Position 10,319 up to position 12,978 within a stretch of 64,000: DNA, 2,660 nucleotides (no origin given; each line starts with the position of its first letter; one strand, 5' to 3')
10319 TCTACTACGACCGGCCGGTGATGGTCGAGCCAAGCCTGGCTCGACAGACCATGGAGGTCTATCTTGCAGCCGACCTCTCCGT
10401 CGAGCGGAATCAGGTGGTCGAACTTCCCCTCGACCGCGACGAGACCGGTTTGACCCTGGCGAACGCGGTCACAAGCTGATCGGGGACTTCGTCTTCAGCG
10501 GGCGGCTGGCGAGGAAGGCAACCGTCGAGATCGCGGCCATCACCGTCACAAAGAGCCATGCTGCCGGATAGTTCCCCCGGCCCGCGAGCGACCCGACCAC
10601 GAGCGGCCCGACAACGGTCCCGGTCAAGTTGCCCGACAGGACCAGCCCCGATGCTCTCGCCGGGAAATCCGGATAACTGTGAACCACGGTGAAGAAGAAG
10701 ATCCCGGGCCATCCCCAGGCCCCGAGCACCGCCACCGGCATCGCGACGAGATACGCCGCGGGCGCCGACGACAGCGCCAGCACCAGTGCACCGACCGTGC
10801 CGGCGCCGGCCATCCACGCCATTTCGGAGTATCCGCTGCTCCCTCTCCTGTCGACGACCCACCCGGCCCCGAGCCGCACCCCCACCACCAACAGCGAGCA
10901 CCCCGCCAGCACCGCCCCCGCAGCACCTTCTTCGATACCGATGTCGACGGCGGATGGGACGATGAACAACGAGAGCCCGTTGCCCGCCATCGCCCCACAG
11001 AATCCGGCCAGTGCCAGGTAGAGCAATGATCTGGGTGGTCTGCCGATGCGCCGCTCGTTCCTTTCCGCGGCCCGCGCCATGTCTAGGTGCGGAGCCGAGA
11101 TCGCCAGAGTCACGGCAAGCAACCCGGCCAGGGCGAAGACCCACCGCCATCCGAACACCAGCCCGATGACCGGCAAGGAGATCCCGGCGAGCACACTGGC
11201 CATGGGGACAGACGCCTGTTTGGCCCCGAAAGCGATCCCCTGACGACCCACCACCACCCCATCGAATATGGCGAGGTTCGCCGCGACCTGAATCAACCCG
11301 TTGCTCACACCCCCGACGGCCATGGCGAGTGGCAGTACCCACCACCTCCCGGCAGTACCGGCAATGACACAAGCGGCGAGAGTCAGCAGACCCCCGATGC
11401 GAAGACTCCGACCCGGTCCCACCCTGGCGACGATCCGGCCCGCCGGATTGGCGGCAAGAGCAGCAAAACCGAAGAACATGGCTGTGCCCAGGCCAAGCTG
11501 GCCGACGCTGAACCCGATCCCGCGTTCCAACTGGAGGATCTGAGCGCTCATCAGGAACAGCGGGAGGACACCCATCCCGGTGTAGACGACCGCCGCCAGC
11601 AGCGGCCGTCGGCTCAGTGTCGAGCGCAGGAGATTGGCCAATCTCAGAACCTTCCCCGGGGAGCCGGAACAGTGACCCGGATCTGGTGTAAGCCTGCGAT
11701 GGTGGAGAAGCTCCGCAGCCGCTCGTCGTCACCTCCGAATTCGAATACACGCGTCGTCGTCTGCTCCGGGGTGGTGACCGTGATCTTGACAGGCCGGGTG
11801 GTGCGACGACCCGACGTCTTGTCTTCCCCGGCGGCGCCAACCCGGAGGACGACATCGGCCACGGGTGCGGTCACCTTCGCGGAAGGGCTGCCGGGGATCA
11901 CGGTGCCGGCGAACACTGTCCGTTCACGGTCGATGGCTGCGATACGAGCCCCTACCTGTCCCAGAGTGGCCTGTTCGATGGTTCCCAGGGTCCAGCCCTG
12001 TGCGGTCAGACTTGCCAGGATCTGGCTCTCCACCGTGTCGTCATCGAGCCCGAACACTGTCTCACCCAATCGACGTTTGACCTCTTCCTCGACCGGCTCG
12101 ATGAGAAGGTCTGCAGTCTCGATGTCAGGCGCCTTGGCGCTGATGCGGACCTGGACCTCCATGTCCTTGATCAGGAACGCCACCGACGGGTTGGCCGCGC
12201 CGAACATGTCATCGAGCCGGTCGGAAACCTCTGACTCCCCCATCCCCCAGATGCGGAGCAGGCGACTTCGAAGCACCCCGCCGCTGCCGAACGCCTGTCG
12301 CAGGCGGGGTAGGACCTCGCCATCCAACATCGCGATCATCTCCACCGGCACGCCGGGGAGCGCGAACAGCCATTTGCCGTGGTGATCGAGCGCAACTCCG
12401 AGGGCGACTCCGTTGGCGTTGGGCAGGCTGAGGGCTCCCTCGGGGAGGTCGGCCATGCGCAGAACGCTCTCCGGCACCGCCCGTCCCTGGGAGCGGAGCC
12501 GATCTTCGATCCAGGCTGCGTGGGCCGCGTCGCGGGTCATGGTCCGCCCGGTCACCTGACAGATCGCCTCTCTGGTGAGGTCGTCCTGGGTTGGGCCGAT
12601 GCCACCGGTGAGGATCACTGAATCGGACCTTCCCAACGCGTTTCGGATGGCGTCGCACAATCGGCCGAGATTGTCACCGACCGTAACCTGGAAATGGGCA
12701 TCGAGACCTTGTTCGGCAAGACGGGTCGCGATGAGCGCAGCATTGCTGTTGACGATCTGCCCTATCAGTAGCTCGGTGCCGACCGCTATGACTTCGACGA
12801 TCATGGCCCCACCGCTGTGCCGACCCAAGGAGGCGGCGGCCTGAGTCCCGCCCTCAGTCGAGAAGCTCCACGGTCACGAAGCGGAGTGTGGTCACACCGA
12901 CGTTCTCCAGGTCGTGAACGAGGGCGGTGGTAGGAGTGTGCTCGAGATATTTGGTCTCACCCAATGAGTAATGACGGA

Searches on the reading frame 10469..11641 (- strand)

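Call 59: search_protein_families(library=pfam, proteins=[window:10469-11641:-], max_evalue=0.0001)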
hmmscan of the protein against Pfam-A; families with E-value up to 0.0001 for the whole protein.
window:10469-11641:- (390 aa): 1 family
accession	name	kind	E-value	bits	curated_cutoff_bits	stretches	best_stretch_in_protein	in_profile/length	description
PF07690.21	MFS_1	-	1.7e-24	86.8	33.4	2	18-333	7-334/347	Major Facilitator Superfamily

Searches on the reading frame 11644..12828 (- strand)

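Call 59: search_protein_families(library=pfam, proteins=[window:11644-12828:-], max_evalue=0.0001)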
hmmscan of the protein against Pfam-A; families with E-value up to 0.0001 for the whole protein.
window:11644-12828:- (394 aa): 3 families
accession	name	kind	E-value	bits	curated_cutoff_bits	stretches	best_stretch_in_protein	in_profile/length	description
PF00994.29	MoCF_biosynth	-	9.7e-33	113.3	26.6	1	12-177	1-143/144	Probable molybdopterin binding domain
PF18146.6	CinA_KH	-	2.5e-25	88.8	27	1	188-260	1-73/73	Damage-inducible protein CinA KH domain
PF02464.23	CinA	-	1.4e-06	28.5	23.5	0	264-318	2-56/155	Competence-damaged protein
